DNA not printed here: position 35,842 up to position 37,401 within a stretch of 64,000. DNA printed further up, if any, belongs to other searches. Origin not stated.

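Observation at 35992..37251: Effector candidate combining a peptidoglycan-binding LysM domain with a C-terminal glycine-zipper membrane region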

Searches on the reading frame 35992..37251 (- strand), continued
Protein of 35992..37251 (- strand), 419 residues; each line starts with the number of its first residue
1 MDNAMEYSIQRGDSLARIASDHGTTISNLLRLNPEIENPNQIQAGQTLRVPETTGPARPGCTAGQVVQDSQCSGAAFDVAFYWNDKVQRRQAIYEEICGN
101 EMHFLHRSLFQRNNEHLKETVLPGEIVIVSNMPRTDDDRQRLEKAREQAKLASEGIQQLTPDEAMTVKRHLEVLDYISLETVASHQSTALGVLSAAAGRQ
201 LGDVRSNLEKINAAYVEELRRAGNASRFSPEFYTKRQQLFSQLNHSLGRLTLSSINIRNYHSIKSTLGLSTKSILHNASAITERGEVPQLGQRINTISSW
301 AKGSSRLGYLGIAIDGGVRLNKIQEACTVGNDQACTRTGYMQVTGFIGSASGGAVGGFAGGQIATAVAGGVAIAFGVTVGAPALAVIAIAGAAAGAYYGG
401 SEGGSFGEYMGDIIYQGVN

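Call 68: search_protein_families(library=pfam, alignment_id=A7, max_evalue=0.1)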
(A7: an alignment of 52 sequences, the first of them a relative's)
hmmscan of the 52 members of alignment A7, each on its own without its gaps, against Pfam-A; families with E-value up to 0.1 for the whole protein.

A. member 1, P0272 (338 aa): 1 family
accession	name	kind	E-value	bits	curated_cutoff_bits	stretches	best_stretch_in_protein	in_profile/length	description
PF05120.17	GvpG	-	0.0093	16.5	30.6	1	120-166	22-66/67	Gas vesicle protein G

B. families by the number of members that match (of 52 scanned): 14 families
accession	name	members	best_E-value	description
PF05120.17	GvpG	2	0.0093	Gas vesicle protein G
PF13488.11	Gly-zipper_Omp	1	0.0054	Glycine zipper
PF07511.17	DUF1525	1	0.02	Protein of unknown function (DUF1525)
PF02784.22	Orn_Arg_deC_N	1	0.034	Pyridoxal-dependent decarboxylase, pyridoxal binding domain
PF18247.6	AvrM_N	1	0.037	Flax-rust effector AvrM N-terminal domain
PF23125.1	Xre-MbcA-ParS_M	1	0.043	Antitoxin Xre/MbcA/ParS-like, middle domain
PF19823.4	DUF6305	1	0.047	Domain of unknown function (DUF6305)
PF05189.18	RTC_insert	1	0.048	RNA 3'-terminal phosphate cyclase (RTC), insert domain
PF11026.13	DUF2721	1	0.056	Protein of unknown function (DUF2721)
PF17932.6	TetR_C_24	1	0.058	Tetracyclin repressor-like, C-terminal domain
PF22688.2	Hda_lid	1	0.061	Hda, lid domain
PF05625.17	PAXNEB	1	0.066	PAXNEB protein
PF14825.11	CFAP77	1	0.094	Cilia- and flagella-associated protein 77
PF25700.1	UL128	1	0.099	Cytomegalovirus UL128 protein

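Call 69: search_protein_families(library=ncbifam, proteins=[window:35995-37026:-], max_evalue=10)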
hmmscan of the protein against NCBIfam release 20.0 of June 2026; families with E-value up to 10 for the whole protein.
window:35995-37026:- (344 aa): 0 families

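Call 70: search_solved_structures(query=A2, max_evalue=10)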
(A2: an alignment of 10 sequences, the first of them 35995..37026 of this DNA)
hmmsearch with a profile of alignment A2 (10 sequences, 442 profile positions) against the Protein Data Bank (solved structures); distinct sequences matched with E-value up to 10: 11.
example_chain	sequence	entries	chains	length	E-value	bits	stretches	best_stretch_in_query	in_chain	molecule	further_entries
4jiw_D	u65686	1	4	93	0.026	16.6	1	4-35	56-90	Putative uncharacterized protein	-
6g1p_A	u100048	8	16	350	0.24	13.5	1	392-438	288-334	ADP-ribosylhydrolase like 2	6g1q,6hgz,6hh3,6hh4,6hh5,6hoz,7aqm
4jiv_D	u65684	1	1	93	0.72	11.9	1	4-32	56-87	Putative uncharacterized protein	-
2qty_A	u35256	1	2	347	0.81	11.8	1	392-435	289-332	Poly(ADP-ribose) glycohydrolase ARH3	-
7l9i_C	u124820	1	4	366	0.99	11.5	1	392-431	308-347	ADP-ribose glycohydrolase ARH3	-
8b9z_b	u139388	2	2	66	1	11.4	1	398-436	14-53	RH45008p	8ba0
7akr_AAA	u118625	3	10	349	1.1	11.3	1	392-431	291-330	ADP-ribose glycohydrolase ARH3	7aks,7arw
8esw_A3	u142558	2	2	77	1.5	10.9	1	398-436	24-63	RH45008p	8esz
6d3a_C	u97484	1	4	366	2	10.4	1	392-431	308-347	Poly(ADP-ribose) glycohydrolase ARH3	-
7l9h_C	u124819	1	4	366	2.8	10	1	392-431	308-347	ADP-ribose glycohydrolase ARH3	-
6d36_C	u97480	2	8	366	2.8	10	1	392-431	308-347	Poly(ADP-ribose) glycohydrolase ARH3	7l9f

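Call 72: find_encoding_contigs(protein=P0001, flank=3000, max_places=2)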
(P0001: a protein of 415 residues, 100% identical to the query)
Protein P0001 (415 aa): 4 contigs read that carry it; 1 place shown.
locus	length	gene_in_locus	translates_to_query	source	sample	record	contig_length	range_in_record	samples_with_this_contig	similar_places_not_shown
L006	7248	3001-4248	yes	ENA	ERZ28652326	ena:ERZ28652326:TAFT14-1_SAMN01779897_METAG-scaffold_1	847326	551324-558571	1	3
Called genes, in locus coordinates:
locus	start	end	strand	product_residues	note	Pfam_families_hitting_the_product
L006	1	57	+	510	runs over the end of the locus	PF13492:GAF_3 (weak), PF00158:Sigma54_activat, PF14532:Sigma54_activ_2, PF07728:AAA_5 (weak), PF25601:AAA_lid_14, PF02954:HTH_8, PF13556:HTH_30 (faint)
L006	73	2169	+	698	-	PF05954:Phage_GPD, PF04717:Phage_base_V, PF22178:Gp5_trimer_C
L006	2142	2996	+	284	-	PF13503:DUF4123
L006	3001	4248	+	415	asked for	PF01476:LysM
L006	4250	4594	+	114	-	-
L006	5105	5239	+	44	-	-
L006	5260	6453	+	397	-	PF00498:FHA, PF20232:T6SS_FHA_C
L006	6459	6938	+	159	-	PF12790:T6SS-SciN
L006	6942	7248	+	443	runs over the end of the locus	PF05936:T6SS_VasE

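Call 75: find_related_loci(query=A2, collection=genome_contigs, flank=5000)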
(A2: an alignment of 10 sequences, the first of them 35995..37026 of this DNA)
Query A2 (344 aa) in genome_contigs; peptide patterns used: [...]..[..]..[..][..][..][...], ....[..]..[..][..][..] (x = any residue, [..] = any of these).
104 stretches matched a pattern; 41 encode a relative of the query (tblastn E <= 1e-3); 41 distinct loci.
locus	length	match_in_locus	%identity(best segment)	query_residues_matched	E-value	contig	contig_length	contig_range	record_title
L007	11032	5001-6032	97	1-344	0e+0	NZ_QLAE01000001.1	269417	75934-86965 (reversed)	Stutzerimonas nosocomialis strain A31/70 contig00001, whole genome shotgun sequence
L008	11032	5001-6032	81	1-344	0e+0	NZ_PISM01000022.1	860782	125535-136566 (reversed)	Stutzerimonas kunmingensis strain BUN14 Contig_22, whole genome shotgun sequence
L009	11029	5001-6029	85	1-343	2e-171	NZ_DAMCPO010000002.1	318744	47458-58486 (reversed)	MAG: Stutzerimonas kunmingensis isolate CTOTU49958 NODE_6_length_318744_cov_8.247037, whole genome shotgun sequence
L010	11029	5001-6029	78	1-343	1e-169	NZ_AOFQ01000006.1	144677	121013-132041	Stutzerimonas chloritidismutans AW-1 Scaffold_15_Contig_1, whole genome shotgun sequence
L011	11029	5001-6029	77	1-343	7e-169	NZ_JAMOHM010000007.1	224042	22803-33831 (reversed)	Stutzerimonas frequens strain DNSP21 27DNSP21gv5C007, whole genome shotgun sequence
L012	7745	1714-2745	85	1-344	7e-169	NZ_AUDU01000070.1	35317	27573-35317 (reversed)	Stutzerimonas azotifigens DSM 17556 H610DRAFT_scaffold00037.37_C, whole genome shotgun sequence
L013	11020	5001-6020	80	2-341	6e-166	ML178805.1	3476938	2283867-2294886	Pseudomonas sp. HS-2 genomic scaffold Scaffold1, whole genome shotgun sequence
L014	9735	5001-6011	41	2-341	6e-73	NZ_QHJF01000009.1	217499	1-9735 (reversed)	Marinomonas arctica strain 328 contig9, whole genome shotgun sequence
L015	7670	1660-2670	42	2-341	1e-64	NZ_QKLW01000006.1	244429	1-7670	Marinomonas alcarazii strain CECT 7730 Ga0244607_106, whole genome shotgun sequence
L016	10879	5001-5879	31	35-341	1e-35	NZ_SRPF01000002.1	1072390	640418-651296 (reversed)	Marinobacter confluentis strain HJM-18 42075_contig_2, whole genome shotgun sequence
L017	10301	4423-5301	31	35-341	2e-34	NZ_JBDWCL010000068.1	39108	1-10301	MAG: Marinobacter sp. isolate CI.60.F.C2_37_44 CI_60_F_C2_37_44_000000000068, whole genome shotgun sequence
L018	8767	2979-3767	31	35-300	5e-33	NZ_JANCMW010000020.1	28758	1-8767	Marinobacter iranensis strain 71-i NODE_20_length_28758_cov_182.510582, whole genome shotgun sequence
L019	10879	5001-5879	30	35-341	4e-32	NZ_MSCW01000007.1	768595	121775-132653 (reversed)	Marinobacter lutaoensis strain T5054 DSM17466_contig_7, whole genome shotgun sequence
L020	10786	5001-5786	31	35-299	8e-32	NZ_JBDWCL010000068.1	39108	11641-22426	MAG: Marinobacter sp. isolate CI.60.F.C2_37_44 CI_60_F_C2_37_44_000000000068, whole genome shotgun sequence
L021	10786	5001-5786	30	35-299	3e-31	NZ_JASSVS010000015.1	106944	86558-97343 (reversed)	Marinobacter azerbaijanicus strain TBZ242 NODE_15_length_106944_cov_169.030814, whole genome shotgun sequence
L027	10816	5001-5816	28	35-314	2e-27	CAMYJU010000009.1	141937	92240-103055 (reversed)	MAG: uncultured Gammaproteobacteria bacterium isolate ES_Gamma_036 genome assembly, contig: scaffold_92, whole genome sh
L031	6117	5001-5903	31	35-343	5e-26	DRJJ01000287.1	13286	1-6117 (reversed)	MAG TPA_asm: Gammaproteobacteria bacterium isolate HyVt-414 HyVt-414_k95_77063, whole genome shotgun sequence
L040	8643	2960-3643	29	35-267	4e-21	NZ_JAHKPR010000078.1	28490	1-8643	Colwellia sp. E2M01 E2M01_E2M01_contig_91, whole genome shotgun sequence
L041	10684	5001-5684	29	35-267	9e-21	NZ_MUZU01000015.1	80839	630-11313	Pseudocolwellia agarivorans strain QM50 contig15, whole genome shotgun sequence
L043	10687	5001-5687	28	35-267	2e-19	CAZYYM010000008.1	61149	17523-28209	MAG TPA_asm: uncultured Gammaproteobacteria bacterium isolate binchicken_co275_23 genome assembly, contig: NODE_381_leng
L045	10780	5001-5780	28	35-305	3e-17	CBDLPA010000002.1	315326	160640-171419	MAG TPA_asm: uncultured Colwellia sp. isolate SRR2018010_maxbin2_1 genome assembly, contig: ERZ3820729.5, whole genome s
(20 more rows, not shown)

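Call 88: search_protein_families(library=pfam, proteins=[L027:3766-4596:+, L041:3807-4727:+, L045:3545-4789:+, L043:3737-4807:+, L040:1580-2611:+, L031:4346-4741:+], max_evalue=0.001)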
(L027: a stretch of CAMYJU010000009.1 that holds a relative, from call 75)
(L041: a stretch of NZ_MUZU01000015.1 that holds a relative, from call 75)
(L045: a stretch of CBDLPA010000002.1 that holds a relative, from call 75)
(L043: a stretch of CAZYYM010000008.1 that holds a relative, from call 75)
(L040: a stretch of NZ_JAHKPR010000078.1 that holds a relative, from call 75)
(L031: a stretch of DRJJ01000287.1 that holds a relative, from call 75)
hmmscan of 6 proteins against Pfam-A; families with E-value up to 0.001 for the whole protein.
L027:3766-4596:+ (277 aa): 2 families
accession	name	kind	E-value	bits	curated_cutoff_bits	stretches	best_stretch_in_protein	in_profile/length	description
PF05173.19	DapB_C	-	2.4e-45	153.9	27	1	138-274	1-121/121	Dihydrodipicolinate reductase, C-terminus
PF01113.26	DapB_N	-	8.6e-43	145.8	25.6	1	13-135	2-124/124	Dihydrodipicolinate reductase, N-terminus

L041:3807-4727:+ (307 aa): 4 families
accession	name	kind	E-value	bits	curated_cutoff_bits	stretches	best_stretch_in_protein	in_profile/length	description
PF06445.20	GyrI-like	-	1.5e-26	93.9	26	1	143-306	2-154/155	GyrI-like small molecule binding domain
PF12833.13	HTH_18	-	7.4e-21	74.7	33.6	1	34-112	1-79/80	Helix-turn-helix domain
PF00165.29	HTH_AraC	-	1.1e-11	45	26.6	1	78-110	9-40/42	Bacterial regulatory helix-turn-helix proteins, AraC family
PF14526.11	Cass2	-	4.7e-07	30.6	27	1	170-283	32-131/150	Integron-associated effector binding protein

L045:3545-4789:+ (415 aa): 1 family
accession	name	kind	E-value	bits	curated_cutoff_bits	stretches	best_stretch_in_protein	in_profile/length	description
PF13692.12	Glyco_trans_1_4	-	3.1e-19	70.1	27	1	205-341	4-142/142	Glycosyl transferases group 1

L043:3737-4807:+ (357 aa): 1 family
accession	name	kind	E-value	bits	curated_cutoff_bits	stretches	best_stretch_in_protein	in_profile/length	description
PF02615.19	Ldh_2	-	6.3e-81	272.5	38.8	1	10-342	3-333/333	Malate/L-lactate dehydrogenase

L040:1580-2611:+ (344 aa): 1 family
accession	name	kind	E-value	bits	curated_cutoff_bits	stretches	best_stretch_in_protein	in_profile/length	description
PF14022.11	DUF4238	-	1.1e-17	64.8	27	1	60-249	39-278/281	Protein of unknown function (DUF4238)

L031:4346-4741:+ (132 aa): 1 family
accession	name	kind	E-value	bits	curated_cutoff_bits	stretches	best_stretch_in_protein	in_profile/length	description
PF20056.4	DUF6455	-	5.8e-07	29.9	23.7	1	53-124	8-82/85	Family of unknown function (DUF6455)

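Call 98: fold_search(model_id=the predicted structure, library=viral)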
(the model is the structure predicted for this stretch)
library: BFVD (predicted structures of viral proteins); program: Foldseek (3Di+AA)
matches with E <= 10: 153; with E <= 0.001: 0
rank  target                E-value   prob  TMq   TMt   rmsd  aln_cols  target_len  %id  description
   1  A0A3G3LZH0            3.9e-03  1.00  0.14  0.13  18.7       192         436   17  LysM domain-containing protein [Brevibacterium phage Cantare]
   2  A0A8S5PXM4            1.0e-02  0.38  0.12  0.13  51.0       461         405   17  LysM domain [Myoviridae sp. ctWiL39]
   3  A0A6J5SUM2            1.4e-02  0.99  0.13  0.31  11.9       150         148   18  LysM domain-containing protein [uncultured Caudovirales phage]
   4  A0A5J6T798            1.6e-02  1.00  0.13  0.14   8.9       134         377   25  (no name in the UniProt tables at hand)
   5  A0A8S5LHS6            2.3e-02  1.00  0.14  0.18   8.5       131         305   19  PlyB like endolysin [Myoviridae sp. ctbwh6]
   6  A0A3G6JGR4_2          2.5e-02  0.60  0.13  0.06  28.9       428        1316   11  Uncharacterized protein [Lactobacillus phage ViSo-2018a]
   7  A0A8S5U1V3            3.5e-02  0.99  0.13  0.10  13.7       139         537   22  Lysozyme [Siphoviridae sp. ctdHi7]
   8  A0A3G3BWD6            4.0e-02  1.00  0.11  0.12  12.7       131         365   22  N-acetylmuramoyl-L-alanine amidase [Bacillus phage vB_BboS-125]
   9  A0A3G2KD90            5.0e-02  1.00  0.11  0.22   1.4        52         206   36  Lysin A [Arthrobacter phage Atraxa]
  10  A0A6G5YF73            5.8e-02  1.00  0.11  0.22   0.9        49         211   28  (no name in the UniProt tables at hand)
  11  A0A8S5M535            6.0e-02  1.00  0.11  0.15   1.3        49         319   47  lysozyme [Siphoviridae sp. ctulf7]
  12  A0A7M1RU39            6.0e-02  1.00  0.11  0.18  15.3        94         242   26  LysM domain-containing protein [uncultured phage cr130_1]
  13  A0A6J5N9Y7            6.3e-02  0.99  0.14  0.16  14.0       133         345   21  lysozyme [uncultured Caudovirales phage]
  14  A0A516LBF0            6.6e-02  0.23  0.11  0.09  27.2       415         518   15  (no name in the UniProt tables at hand)
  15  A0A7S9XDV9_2          6.9e-02  0.93  0.12  0.06  14.4       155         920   21  LysM domain-containing protein [Virus NIOZ-UU157]
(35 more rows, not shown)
